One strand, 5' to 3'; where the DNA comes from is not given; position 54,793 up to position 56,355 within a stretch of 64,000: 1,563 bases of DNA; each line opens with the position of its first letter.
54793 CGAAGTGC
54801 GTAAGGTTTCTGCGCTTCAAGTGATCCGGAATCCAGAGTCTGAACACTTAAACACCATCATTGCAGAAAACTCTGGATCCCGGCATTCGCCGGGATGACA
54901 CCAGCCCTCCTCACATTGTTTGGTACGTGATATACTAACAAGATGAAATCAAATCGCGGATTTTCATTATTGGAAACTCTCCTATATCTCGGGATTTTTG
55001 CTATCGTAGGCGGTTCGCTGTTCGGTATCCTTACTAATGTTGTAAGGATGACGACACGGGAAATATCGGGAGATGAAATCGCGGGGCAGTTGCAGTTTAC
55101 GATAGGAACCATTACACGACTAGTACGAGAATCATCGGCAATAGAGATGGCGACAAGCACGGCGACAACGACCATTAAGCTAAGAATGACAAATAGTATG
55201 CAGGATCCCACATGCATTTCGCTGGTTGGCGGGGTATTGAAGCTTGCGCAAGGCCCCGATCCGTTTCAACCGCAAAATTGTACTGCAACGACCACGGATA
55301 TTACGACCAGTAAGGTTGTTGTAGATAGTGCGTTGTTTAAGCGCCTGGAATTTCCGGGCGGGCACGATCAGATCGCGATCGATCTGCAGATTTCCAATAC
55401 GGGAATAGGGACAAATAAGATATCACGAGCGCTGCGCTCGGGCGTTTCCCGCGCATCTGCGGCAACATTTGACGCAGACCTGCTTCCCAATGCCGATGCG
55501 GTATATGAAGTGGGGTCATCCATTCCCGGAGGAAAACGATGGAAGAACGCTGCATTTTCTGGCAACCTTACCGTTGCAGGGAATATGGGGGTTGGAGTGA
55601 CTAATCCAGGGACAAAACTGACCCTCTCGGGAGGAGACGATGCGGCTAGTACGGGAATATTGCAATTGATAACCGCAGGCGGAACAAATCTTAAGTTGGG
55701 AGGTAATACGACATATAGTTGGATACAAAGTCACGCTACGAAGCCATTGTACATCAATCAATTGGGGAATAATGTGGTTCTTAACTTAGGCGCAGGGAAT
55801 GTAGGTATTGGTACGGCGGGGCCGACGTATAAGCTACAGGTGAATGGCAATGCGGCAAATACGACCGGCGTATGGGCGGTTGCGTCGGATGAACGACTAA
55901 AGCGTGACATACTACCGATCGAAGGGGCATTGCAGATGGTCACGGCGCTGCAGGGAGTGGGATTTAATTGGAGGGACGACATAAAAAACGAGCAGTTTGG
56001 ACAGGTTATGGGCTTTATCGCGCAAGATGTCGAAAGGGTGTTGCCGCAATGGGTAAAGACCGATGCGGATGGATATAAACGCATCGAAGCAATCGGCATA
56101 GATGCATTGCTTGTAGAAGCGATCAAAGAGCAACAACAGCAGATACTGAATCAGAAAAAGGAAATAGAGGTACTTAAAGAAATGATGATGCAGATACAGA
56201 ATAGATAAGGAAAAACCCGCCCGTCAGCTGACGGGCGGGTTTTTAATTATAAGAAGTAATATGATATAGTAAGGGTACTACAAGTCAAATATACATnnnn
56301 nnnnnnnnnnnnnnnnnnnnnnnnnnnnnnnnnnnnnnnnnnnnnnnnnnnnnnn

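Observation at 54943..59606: Pilin-like and secreted tail-fibre-like proteins with endosialidase-chaperone-type motifs flanking enolase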

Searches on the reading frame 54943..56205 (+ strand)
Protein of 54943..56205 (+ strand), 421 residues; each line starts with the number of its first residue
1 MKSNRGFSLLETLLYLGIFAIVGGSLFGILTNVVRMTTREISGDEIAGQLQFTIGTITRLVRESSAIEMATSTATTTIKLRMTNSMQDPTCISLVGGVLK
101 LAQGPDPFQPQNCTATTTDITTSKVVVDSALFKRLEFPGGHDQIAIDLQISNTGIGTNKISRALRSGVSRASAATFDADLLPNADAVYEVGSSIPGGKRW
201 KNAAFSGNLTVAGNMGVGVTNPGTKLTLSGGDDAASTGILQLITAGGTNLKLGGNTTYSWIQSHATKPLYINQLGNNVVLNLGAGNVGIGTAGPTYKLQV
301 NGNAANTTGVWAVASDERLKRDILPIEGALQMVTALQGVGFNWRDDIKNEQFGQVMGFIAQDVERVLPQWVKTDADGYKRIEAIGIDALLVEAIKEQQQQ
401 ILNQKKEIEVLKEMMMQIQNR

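Call 3: search_protein_families(library=pfam, proteins=[window:54943-56205:+], max_evalue=1)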
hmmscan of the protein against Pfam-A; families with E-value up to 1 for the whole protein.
window:54943-56205:+ (421 aa): 2 families
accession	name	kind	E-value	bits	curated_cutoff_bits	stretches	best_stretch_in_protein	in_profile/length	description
PF13884.11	Peptidase_S74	-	3.9e-14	53.1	22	1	315-372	1-58/58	Chaperone of endosialidase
PF07963.17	N_methyl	-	8.5e-05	22.4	21.2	1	1-26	1-26/27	Prokaryotic N-terminal methylation motif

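Call 4: search_protein_families(library=ncbifam, proteins=[window:54943-56205:+], max_evalue=1)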
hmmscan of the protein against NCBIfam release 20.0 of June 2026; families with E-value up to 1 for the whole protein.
window:54943-56205:+ (421 aa): 2 families
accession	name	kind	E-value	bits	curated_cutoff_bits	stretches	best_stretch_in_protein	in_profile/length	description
NF041013.1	T4P_ComGE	equivalog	1.7e-05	24.8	49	1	2-36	1-35/83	competence type IV pilus minor pilin ComGE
TIGR00351.1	narI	equivalog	0.088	12.6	105.55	1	3-60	44-99/225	respiratory nitrate reductase subunit gamma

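Call 5: search_protein_families(library=phrogs, proteins=[window:54943-56205:+], max_evalue=1)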
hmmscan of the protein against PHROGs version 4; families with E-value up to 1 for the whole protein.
window:54943-56205:+ (421 aa): 36 families (the best 25 are shown)
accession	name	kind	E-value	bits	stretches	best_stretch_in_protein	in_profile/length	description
phrog_14572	-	tail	3.1e-25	90.1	1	254-418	326-480/484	tail fiber protein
phrog_5668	-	tail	6e-25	88.2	1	247-414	1394-1564/1567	tail fiber protein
phrog_8215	-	tail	1.5e-23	84.1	1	311-406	905-994/1000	baseplate wedge initiator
phrog_5481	-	tail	1.3e-21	77.8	1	200-416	815-1028/1043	tail fiber protein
phrog_1980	-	tail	5.3e-21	76.4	1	130-420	182-442/449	tail fiber protein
phrog_1699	-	tail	8.7e-21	75.2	1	243-411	830-994/1000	long tail fiber protein distal subunit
phrog_25788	-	tail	4.3e-17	62.9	1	293-400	489-595/603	tail fiber protein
phrog_28992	-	unknown function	8.4e-15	55.7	1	298-413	234-341/343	-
phrog_11011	-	tail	9.9e-15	54.5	1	296-415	1162-1284/1291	long tail fiber protein distal subunit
phrog_18186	-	tail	4e-14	53.2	1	286-407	459-573/582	baseplate wedge subunit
phrog_5667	-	tail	4.7e-14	53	1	278-407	652-785/786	long tail fiber protein distal subunit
phrog_25848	-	tail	2.6e-13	50.1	1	295-413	486-596/598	tail fiber protein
phrog_19966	-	tail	1e-12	48.5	1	313-401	631-717/724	long tail fiber protein distal subunit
phrog_12321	-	tail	1.3e-12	47.8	1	279-419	548-693/695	tail fiber protein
phrog_33119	-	tail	3.4e-12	46.7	1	288-414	522-640/643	long tail fiber protein distal subunit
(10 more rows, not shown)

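Call 10: find_homologous_proteins(query=window:54943-56205:+)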
Query window:54943-56205:+ (421 aa): 827 proteins with E <= 0.001 among 8000 candidates; the best 120 are listed.
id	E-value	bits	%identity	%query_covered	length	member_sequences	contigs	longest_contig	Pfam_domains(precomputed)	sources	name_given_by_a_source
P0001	3.4e-270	914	100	100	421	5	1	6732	PF13884.12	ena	-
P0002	1.6e-158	546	67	94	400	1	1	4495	PF07963.18,PF13884.12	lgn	-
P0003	1.8e-155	536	63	99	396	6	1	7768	PF13884.12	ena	-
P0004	3.4e-145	502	60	99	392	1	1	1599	PF13884.12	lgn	-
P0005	1.2e-124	435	54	98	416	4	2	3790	PF07963.18,PF13884.12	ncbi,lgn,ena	-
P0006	4.7e-122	426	54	98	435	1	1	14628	PF13884.12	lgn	-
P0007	6.5e-120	419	53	100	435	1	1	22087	PF13884.12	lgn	-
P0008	5.9e-108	380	76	54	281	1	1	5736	PF07963.18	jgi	jgi:type II secretory pathway component PulJ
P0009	9.0e-102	359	69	57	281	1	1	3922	PF07963.18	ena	-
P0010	1.2e-101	359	50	74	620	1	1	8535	PF13884.12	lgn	-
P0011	3.9e-100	354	50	96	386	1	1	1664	PF13884.12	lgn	-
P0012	3.9e-96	341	60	70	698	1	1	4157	PF13884.12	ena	-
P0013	1.3e-93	332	60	73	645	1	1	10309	PF07963.18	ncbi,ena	-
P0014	4.2e-93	331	55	77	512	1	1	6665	-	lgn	-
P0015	3.6e-91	324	59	72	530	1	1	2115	-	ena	-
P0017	2.1e-89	318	53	76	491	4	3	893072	-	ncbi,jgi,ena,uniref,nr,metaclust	ncbi:hypothetical protein A2524_03055 [Candidatus Wolfebacteria bacterium RIFOXYD12_FULL_48_21]|unir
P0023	5.5e-81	291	35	98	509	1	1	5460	PF13884.12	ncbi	-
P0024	2.1e-79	286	35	94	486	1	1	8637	PF13884.12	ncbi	-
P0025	8.1e-75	270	49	75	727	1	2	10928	PF13884.12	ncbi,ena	-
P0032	4.6e-49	186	47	49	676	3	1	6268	PF13884.12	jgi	-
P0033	5.5e-47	179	40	43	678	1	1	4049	PF13884.12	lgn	-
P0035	6.2e-46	175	42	64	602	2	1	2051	PF13884.12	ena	-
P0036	8.5e-46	175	43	55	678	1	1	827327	PF13884.12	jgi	jgi:hypothetical protein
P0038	4.1e-45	173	38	48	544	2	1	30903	PF13884.12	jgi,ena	-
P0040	5.4e-44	169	40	71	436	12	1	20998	PF07963.18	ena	-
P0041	6.8e-44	169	39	39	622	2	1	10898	PF13884.12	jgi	jgi:hypothetical protein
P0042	1.1e-43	168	42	49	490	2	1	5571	PF13884.12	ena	-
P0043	2.1e-42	164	61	33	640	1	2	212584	PF13884.12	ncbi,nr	ncbi:MAG: tail fiber domain-containing protein [candidate division Zixibacteria bacterium]|nr:tail f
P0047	1.5e-41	161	66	22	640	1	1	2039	PF13884.12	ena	-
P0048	2.8e-38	150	49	42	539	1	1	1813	PF01391.24,PF13884.12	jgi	jgi:hypothetical protein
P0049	2.1e-37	147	36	67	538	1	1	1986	PF13884.12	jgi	jgi:hypothetical protein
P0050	2.7e-37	147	58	31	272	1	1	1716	PF13884.12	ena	-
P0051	4.3e-37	146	37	76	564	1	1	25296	PF07963.18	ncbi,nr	ncbi:MAG: prepilin-type N-terminal cleavage/methylation domain-containing protein [Parcubacteria gro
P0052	4.0e-36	143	41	48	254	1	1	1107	PF13884.12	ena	-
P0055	3.1e-35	140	37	72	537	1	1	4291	PF07963.18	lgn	-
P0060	1.1e-32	132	31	72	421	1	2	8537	PF07963.18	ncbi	-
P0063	4.3e-32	130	54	31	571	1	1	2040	PF13884.12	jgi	jgi:hypothetical protein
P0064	1.3e-31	128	38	51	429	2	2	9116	PF13884.12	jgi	-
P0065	3.1e-31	127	45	46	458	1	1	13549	PF13884.12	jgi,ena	-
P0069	1.7e-29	121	39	51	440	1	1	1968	PF13884.12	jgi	jgi:Chaperone of endosialidase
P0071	6.3e-29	119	38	48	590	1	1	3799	PF13884.12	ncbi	-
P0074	1.4e-28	118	40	47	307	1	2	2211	PF07963.18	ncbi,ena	-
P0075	1.6e-28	118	36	43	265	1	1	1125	PF13884.12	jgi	-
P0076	2.6e-28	117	39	49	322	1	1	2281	PF13884.12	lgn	-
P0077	3.8e-28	117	51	29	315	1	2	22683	PF13884.12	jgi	jgi:hypothetical protein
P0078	5.8e-28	116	39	44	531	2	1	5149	PF13884.12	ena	-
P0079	7.5e-28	116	37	51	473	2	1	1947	PF13884.12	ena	-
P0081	1.4e-27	115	44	34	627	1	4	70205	PF13884.12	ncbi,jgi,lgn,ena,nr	ncbi:tail fiber domain-containing protein [bacterium]|nr:tail fiber domain-containing protein [bacte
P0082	1.6e-27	115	38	51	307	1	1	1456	PF13884.12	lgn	-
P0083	2.6e-27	114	49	31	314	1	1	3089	PF13884.12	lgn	-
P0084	3.5e-27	114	36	51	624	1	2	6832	PF13884.12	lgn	-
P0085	4.4e-27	113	49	31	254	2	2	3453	PF13884.12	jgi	jgi:hypothetical protein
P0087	5.7e-27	113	49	31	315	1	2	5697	PF13884.12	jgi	jgi:hypothetical protein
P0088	1.1e-26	112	45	32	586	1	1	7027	PF01839.30,PF13517.13,PF13884.12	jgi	jgi:hypothetical protein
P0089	1.3e-26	112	37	50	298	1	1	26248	PF13884.12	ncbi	-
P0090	2.0e-26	111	40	34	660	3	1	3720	PF13884.12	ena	-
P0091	2.9e-26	111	46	32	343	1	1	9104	PF13884.12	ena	-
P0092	3.9e-26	110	43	32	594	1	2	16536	PF13884.12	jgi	-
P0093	4.9e-26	110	47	31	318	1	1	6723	PF13884.12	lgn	-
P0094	6.6e-26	109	50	31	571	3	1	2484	PF01839.30,PF13517.13,PF13884.12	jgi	jgi:hypothetical protein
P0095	6.8e-26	109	47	31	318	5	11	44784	PF13884.12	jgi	jgi:hypothetical protein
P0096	1.2e-25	109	47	32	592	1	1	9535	PF01839.30,PF21300.3,PF13517.13,PF13884.12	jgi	jgi:hypothetical protein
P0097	1.4e-25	108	33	64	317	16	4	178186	PF13884.12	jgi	jgi:hypothetical protein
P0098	1.7e-25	108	37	51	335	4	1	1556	PF13884.12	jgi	jgi:Chaperone of endosialidase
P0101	1.6e-24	105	42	32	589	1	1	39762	PF13884.12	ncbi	ncbi:MAG: tail fiber domain-containing protein [bacterium]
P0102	1.6e-24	105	39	41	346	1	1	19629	PF13884.12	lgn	-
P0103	2.4e-24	104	45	31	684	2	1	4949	PF13884.12,PF04917.18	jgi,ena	-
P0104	5.2e-24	103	39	47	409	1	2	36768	PF13884.12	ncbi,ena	-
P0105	5.4e-24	103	38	48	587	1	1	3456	PF13884.12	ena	-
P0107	7.2e-24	103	37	50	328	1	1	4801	PF13884.12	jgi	jgi:hypothetical protein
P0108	1.1e-23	102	35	52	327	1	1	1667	PF13884.12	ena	-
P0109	4.1e-23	100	51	25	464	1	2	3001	PF13884.12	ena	-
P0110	5.7e-23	100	48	31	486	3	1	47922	PF13884.12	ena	-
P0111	7.1e-23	99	40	33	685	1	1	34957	PF26696.1,PF13884.12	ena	-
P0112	7.5e-23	99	40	48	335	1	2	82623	PF13884.12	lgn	-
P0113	7.7e-23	99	44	31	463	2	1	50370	PF13884.12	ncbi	ncbi:MAG: tail fiber domain-containing protein [Candidatus Omnitrophota bacterium]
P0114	9.1e-23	99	38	48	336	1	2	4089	PF13884.12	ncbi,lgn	ncbi:MAG: tail fiber domain-containing protein [Xenococcus sp. (in: cyanobacteria)]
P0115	9.6e-23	99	38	49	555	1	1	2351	PF13884.12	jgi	jgi:hypothetical protein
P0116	1.5e-22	98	50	31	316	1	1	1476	PF13884.12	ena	-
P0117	2.3e-22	98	41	33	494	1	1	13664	PF13884.12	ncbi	-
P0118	2.7e-22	98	45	31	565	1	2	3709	PF13884.12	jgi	jgi:Chaperone of endosialidase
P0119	3.2e-22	97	37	43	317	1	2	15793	PF13884.12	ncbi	-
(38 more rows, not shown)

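Call 17: find_encoding_contigs(protein=P0006, flank=10000, max_places=3)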
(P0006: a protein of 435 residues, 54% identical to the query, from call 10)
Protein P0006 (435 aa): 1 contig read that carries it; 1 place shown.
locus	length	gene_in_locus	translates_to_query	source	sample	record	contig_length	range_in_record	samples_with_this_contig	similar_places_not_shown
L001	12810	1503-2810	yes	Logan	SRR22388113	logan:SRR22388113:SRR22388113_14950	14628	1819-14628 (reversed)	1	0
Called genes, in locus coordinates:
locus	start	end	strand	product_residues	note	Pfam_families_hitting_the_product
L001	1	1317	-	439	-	?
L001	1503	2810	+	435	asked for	PF13884:Peptidase_S74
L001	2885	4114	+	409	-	PF03952:Enolase_N, PF00113:Enolase_C, PF13378:MR_MLE_C (weak)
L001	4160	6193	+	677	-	-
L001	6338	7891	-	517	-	PF01676:Metalloenzyme, PF06415:iPGM_N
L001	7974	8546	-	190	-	-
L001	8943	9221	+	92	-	-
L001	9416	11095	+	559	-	PF04865:Baseplate_J (faint), PF21110:GlxA (weak)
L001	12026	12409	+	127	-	PF00416:Ribosomal_S13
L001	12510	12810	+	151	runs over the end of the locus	PF00411:Ribosomal_S11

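Call 18: find_encoding_contigs(protein=P0007, flank=10000, max_places=3)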
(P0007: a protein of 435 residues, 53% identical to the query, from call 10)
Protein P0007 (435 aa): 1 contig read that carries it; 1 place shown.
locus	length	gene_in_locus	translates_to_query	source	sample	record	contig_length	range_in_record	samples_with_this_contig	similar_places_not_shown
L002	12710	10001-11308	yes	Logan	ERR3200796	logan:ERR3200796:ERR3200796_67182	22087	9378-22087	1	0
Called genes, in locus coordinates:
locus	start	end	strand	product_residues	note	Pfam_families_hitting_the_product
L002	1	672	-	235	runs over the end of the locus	PF22935:RM44_endonuclase, PF14622:Ribonucleas_3_3, PF00636:Ribonuclease_3, PF00035:dsrm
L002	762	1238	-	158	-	PF01029:NusB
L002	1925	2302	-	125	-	-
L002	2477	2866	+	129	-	-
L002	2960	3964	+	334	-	PF05496:RuvB_N, PF00004:AAA, PF07728:AAA_5, PF17864:AAA_lid_4, PF05491:WHD_RuvB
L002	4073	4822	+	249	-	PF02096:60KD_IMP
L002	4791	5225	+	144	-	PF01424:R3H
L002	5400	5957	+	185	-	-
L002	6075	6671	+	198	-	-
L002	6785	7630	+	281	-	-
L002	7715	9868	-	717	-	PF02739:5_3_exonuc_N, PF01367:5_3_exonuc, PF00476:DNA_pol_A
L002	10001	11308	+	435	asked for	PF13884:Peptidase_S74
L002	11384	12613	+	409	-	PF03952:Enolase_N, PF00113:Enolase_C, PF13378:MR_MLE_C (weak)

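Call 19: find_encoding_contigs(protein=P0017, flank=10000, max_places=3)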
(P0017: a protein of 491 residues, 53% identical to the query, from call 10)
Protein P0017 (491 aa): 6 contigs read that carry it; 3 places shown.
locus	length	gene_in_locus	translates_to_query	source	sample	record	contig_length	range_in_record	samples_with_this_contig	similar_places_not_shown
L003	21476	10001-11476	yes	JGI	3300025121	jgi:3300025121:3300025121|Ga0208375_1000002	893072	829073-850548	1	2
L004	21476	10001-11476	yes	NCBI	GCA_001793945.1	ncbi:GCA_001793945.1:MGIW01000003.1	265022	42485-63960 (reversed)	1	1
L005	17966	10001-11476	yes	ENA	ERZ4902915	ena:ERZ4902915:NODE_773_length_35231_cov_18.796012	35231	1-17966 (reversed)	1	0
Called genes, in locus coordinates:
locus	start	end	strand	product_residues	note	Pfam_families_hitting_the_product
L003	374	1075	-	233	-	PF22935:RM44_endonuclase, PF14622:Ribonucleas_3_3, PF00636:Ribonuclease_3, PF00035:dsrm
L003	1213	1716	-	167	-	PF01029:NusB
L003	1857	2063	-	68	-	PF01783:Ribosomal_L32p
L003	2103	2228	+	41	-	-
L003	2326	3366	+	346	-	PF05496:RuvB_N, PF00004:AAA, PF07728:AAA_5, PF17864:AAA_lid_4, PF05491:WHD_RuvB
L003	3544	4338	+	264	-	PF02096:60KD_IMP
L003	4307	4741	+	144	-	PF01424:R3H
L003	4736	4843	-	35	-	-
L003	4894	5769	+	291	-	-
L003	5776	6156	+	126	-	-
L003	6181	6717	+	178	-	-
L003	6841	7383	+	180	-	-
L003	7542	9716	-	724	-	PF02739:5_3_exonuc_N, PF01367:5_3_exonuc, PF00476:DNA_pol_A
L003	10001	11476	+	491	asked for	-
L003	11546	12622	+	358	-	PF13565:HTH_32 (faint), PF00665:rve, PF13683:rve_3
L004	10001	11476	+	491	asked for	-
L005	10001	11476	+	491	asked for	-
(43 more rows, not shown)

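Call 22: search_solved_structures(query=window:54943-56205:+, max_evalue=1, show_alignments=2)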
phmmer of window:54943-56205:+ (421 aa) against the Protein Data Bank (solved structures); distinct sequences matched with E-value up to 1: 5.
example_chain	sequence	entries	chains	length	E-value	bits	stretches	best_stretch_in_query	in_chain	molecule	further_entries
6f45_A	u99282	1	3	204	1.6e-08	37.3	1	312-415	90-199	Long tail fiber distal subunit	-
8jov_1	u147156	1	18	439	0.003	20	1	307-403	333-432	Putative tail fiber protein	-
8ojn_C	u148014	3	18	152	0.049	15.9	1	274-315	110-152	Cell wall surface anchor family protein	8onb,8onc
8ond_A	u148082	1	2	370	0.2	14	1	266-309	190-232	bd2133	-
7dc3_A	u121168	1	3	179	0.3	13.3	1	284-376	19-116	Isoform 2 of Myelin regulatory factor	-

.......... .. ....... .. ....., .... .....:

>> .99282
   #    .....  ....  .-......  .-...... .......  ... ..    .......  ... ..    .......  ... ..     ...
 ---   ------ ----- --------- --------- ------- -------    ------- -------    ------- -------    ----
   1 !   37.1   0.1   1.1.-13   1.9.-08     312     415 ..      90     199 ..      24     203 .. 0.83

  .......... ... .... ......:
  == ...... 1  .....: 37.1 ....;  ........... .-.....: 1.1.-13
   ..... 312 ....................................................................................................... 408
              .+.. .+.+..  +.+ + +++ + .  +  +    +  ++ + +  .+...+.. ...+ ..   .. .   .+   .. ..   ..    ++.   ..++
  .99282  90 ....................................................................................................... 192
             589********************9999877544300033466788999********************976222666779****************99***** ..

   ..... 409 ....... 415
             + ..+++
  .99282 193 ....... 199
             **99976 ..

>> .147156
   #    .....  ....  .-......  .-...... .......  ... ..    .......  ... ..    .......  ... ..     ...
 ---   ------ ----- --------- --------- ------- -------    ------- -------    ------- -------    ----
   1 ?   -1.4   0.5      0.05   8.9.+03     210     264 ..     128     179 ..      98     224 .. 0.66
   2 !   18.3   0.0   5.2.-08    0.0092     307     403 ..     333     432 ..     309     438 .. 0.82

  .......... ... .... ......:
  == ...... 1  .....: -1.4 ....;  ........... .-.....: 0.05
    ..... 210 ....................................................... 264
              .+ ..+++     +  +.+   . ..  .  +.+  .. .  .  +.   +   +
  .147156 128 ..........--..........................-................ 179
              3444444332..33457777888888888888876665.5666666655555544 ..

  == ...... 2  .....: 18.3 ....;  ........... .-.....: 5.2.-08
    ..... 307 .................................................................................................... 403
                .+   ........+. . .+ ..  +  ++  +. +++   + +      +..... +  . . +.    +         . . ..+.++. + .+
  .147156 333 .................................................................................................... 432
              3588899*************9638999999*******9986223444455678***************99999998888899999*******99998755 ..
